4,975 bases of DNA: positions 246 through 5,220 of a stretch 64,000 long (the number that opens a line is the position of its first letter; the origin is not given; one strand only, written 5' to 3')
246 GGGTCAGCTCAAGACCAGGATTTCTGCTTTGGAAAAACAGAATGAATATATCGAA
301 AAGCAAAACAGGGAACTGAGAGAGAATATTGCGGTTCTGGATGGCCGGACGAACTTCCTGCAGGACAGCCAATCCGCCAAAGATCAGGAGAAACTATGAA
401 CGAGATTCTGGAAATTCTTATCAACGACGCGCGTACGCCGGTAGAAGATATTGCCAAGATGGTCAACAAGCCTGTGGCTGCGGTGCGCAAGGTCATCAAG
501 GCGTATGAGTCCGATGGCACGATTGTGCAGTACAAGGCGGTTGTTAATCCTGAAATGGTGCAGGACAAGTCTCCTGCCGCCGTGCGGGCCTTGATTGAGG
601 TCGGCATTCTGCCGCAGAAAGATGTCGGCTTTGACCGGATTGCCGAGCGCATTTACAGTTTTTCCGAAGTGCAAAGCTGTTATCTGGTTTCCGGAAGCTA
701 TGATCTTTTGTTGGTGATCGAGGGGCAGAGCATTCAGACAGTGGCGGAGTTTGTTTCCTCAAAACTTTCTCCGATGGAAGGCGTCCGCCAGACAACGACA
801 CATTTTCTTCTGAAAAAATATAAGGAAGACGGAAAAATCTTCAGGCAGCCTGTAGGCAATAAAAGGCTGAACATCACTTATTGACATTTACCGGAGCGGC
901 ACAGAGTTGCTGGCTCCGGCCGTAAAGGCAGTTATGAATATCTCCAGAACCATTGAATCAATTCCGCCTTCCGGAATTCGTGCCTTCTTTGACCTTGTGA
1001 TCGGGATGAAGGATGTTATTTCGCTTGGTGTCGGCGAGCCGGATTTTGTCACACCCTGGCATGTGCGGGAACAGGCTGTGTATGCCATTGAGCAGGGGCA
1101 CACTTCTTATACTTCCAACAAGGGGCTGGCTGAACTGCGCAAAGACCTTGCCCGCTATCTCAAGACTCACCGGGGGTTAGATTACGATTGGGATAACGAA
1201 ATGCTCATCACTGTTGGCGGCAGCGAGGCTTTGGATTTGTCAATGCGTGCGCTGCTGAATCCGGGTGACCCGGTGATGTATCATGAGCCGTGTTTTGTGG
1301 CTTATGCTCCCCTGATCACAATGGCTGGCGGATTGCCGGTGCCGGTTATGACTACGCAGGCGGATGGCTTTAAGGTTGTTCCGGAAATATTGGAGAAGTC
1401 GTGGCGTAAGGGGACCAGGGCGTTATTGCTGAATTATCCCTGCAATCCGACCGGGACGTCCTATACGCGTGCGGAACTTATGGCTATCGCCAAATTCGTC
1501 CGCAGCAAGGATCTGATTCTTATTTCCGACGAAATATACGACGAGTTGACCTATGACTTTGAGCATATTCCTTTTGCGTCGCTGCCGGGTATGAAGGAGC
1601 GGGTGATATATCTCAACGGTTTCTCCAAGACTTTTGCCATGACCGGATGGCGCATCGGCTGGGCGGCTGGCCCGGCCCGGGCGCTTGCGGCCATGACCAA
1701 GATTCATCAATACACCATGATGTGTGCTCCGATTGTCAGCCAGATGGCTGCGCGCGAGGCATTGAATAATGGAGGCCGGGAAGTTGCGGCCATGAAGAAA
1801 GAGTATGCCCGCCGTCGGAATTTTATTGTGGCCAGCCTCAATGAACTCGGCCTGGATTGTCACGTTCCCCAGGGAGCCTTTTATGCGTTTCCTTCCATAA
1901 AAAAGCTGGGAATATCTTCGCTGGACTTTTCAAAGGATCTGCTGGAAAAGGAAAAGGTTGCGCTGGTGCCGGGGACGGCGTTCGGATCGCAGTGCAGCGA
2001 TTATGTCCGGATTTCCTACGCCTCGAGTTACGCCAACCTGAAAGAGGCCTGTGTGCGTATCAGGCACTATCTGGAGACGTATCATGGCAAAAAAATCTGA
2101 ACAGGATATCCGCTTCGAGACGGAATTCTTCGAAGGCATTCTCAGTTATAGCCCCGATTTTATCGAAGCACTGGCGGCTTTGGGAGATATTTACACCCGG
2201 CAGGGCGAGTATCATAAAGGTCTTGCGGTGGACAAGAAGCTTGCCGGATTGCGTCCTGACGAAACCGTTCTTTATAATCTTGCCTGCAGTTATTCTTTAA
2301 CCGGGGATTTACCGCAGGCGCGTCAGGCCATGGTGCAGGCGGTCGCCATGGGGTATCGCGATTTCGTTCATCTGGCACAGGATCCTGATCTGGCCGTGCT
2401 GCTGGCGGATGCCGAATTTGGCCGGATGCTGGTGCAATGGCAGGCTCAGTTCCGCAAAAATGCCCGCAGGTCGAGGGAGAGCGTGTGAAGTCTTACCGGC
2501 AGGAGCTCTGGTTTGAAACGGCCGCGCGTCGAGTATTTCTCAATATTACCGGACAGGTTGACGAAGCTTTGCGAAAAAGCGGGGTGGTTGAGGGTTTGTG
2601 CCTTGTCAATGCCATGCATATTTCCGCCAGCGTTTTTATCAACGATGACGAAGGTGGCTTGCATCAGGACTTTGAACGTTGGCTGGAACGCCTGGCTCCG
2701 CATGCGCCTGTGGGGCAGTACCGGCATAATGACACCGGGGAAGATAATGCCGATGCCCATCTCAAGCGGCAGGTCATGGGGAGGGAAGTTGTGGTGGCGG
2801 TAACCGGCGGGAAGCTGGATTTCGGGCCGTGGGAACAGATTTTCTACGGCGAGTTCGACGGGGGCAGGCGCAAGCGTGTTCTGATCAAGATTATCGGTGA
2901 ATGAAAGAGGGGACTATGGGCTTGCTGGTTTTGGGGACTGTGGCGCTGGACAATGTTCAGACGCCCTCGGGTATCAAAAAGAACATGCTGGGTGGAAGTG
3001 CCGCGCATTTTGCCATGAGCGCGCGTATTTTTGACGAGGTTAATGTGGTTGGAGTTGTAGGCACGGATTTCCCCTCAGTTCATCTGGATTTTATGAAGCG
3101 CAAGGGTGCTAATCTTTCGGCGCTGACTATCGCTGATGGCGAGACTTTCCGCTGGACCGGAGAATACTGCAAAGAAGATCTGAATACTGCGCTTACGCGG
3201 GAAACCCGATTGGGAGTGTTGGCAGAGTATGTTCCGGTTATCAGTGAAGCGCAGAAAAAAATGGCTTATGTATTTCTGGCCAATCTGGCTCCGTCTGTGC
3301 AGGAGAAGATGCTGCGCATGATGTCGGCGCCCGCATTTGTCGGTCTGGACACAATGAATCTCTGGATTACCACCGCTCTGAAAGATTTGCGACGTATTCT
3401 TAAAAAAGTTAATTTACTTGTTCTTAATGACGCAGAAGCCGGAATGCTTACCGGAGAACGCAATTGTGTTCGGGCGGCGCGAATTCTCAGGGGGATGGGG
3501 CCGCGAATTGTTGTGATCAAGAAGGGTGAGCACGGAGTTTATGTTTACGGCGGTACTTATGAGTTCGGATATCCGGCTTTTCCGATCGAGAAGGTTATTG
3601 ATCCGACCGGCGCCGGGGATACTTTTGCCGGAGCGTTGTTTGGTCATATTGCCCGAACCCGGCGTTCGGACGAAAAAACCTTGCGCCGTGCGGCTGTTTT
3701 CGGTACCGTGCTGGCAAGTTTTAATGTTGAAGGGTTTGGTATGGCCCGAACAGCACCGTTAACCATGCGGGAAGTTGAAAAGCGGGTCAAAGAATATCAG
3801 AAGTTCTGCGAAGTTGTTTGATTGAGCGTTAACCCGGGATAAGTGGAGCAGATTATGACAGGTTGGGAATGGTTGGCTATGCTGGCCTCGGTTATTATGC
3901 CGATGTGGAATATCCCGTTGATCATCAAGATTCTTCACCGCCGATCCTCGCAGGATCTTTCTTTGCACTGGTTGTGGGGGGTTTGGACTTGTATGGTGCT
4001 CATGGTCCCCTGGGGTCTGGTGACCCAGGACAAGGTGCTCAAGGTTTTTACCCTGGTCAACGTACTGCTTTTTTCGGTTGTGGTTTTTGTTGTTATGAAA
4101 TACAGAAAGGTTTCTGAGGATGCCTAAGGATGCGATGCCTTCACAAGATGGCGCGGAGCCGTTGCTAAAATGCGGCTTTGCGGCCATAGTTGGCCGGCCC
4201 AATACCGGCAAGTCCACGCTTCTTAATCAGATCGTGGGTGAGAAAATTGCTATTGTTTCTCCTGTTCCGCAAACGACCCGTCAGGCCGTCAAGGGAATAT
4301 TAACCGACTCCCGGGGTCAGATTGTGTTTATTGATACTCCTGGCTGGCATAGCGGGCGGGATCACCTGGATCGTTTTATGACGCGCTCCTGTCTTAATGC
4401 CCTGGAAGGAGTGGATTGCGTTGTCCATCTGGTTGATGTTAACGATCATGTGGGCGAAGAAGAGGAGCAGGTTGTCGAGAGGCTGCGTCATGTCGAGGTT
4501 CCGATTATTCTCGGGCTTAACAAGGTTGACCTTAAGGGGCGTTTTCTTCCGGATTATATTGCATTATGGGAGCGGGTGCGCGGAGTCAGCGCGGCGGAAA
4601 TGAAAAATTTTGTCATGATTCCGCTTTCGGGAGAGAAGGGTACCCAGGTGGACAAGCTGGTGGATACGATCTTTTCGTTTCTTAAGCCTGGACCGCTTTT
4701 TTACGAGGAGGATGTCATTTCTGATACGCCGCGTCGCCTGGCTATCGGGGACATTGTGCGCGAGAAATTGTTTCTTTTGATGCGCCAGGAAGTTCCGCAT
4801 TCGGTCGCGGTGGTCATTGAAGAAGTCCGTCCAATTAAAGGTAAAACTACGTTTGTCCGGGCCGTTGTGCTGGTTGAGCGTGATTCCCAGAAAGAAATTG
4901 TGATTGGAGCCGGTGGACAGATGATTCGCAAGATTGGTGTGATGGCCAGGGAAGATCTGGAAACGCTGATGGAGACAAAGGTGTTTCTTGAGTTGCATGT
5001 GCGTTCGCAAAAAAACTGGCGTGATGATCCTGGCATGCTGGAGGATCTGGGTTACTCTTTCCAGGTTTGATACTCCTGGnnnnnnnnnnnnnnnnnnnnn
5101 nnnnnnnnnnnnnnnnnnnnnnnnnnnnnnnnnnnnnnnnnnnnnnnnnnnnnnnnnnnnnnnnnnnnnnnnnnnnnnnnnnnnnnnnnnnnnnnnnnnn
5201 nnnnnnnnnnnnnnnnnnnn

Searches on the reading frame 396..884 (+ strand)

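Call 16: search_protein_families(library=pfam, proteins=[window:396-884:+], max_evalue=0.001)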
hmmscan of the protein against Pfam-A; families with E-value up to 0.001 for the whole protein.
window:396-884:+ (162 aa): 3 families
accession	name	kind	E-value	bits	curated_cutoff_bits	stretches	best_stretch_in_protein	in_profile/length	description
PF01037.27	AsnC_trans_reg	-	2.4e-17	63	25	1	69-140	3-72/73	Lrp/AsnC ligand binding domain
PF13412.12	HTH_24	-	8.1e-08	32.2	21.9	1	3-43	7-47/48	Winged helix-turn-helix DNA-binding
PF13404.12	HTH_AsnC-type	-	1.9e-05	24.8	27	1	4-32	8-36/42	AsnC-type helix-turn-helix domain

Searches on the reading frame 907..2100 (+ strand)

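Call 16: search_protein_families(library=pfam, proteins=[window:907-2100:+], max_evalue=0.001)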
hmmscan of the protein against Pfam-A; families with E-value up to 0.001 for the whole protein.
window:907-2100:+ (397 aa): 1 family
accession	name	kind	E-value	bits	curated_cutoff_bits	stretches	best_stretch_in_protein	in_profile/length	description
PF00155.27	Aminotran_1_2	-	9.3e-68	229.5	19.7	1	35-385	1-361/361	Aminotransferase class I and II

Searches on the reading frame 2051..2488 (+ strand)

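Call 16: search_protein_families(library=pfam, proteins=[window:2051-2488:+], max_evalue=0.001)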
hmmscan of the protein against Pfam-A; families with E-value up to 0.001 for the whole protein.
window:2051-2488:+ (145 aa): 9 families
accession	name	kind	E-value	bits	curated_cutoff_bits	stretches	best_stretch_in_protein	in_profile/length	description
PF13431.12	TPR_17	-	7.3e-07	29.4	24.4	0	27-57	2-32/34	Tetratricopeptide repeat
PF07719.23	TPR_2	-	1.6e-06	28.2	27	0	73-99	3-29/34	Tetratricopeptide repeat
PF13176.12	TPR_7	-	7.3e-06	26.1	27.9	0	40-70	1-31/36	Tetratricopeptide repeat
PF11846.14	Wzy_C_2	-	2.2e-05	24.9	28.5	1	41-100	116-175/191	Virulence factor membrane-bound polymerase, C-terminal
PF13181.12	TPR_8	-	3.1e-05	24.2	25.7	0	73-98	3-28/34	Tetratricopeptide repeat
PF13424.12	TPR_12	-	4.5e-05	24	30.1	1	40-100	5-74/77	Tetratricopeptide repeat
PF13374.12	TPR_10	-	8.2e-05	22.9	27.5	0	74-100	5-31/42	Tetratricopeptide repeat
PF14559.12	TPR_19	-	0.00025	21.7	25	0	25-59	12-46/68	Tetratricopeptide repeat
PF00515.34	TPR_1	-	0.00033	20.8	27.8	0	73-93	3-23/34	Tetratricopeptide repeat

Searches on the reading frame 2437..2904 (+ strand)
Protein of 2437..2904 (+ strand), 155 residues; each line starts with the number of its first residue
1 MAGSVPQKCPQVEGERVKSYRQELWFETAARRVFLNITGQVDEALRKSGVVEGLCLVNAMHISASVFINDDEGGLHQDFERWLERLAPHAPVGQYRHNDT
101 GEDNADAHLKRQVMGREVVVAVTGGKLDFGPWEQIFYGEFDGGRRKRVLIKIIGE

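Call 16: search_protein_families(library=pfam, proteins=[window:2437-2904:+], max_evalue=0.001)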
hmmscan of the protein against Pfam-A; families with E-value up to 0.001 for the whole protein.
window:2437-2904:+ (155 aa): 1 family
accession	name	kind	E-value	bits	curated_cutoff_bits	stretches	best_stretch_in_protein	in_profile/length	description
PF01894.22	UPF0047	-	4.4e-36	124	27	1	36-152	1-117/117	Uncharacterised protein family UPF0047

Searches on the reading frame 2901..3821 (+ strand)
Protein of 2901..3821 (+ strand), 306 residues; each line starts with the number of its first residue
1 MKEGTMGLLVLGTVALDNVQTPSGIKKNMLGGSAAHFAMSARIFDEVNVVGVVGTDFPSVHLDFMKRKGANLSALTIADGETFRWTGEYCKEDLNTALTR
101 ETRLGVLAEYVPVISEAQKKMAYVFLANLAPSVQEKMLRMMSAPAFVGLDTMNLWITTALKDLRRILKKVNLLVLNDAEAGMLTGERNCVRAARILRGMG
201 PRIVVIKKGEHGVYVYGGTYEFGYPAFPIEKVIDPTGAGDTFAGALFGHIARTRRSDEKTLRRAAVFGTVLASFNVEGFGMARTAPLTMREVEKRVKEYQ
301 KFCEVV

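Call 16: search_protein_families(library=pfam, proteins=[window:2901-3821:+], max_evalue=0.001)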
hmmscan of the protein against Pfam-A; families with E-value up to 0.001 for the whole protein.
window:2901-3821:+ (306 aa): 2 families
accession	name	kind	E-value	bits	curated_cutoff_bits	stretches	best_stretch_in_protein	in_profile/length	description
PF00294.29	PfkB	-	5.1e-27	95.4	25.8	1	19-282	25-296/302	pfkB family carbohydrate kinase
PF08543.17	Phos_pyr_kin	-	0.00028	20.8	27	1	135-256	84-217/246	Phosphomethylpyrimidine kinase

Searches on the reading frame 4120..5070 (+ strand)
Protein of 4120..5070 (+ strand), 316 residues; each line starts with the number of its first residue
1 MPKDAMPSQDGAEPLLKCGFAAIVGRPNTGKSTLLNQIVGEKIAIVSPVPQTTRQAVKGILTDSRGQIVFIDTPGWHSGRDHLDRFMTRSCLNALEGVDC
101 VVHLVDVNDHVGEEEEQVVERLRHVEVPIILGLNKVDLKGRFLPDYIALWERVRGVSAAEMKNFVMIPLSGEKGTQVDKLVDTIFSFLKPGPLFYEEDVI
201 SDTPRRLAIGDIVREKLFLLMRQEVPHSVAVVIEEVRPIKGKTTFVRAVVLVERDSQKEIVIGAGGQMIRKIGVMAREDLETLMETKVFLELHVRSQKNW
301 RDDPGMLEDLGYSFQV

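Call 16: search_protein_families(library=pfam, proteins=[window:4120-5070:+], max_evalue=0.001)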
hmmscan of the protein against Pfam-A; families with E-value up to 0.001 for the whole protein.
window:4120-5070:+ (316 aa): 7 families
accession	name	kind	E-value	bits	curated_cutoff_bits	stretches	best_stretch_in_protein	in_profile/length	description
PF01926.29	MMR_HSR1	-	9.8e-26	90.5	21.9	1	21-135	2-113/113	50S ribosome-binding GTPase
PF07650.23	KH_2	-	1.3e-15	57.4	22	1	224-301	1-78/78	KH domain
PF00009.33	GTP_EFTU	-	1.3e-12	48.2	26.5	1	66-189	69-187/188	Elongation factor Tu GTP binding domain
PF02421.24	FeoB_N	-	4.9e-11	42.8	27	1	22-138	4-117/156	Ferrous iron transport protein B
PF00350.29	Dynamin_N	-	4.2e-10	40.3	27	1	22-54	2-34/168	Dynamin family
PF04548.22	AIG1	-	2.8e-08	33.8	27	1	23-125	5-110/212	AIG1 family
PF02492.25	cobW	-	0.00056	20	20.7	0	55-139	72-156/180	CobW/HypB/UreG, nucleotide-binding domain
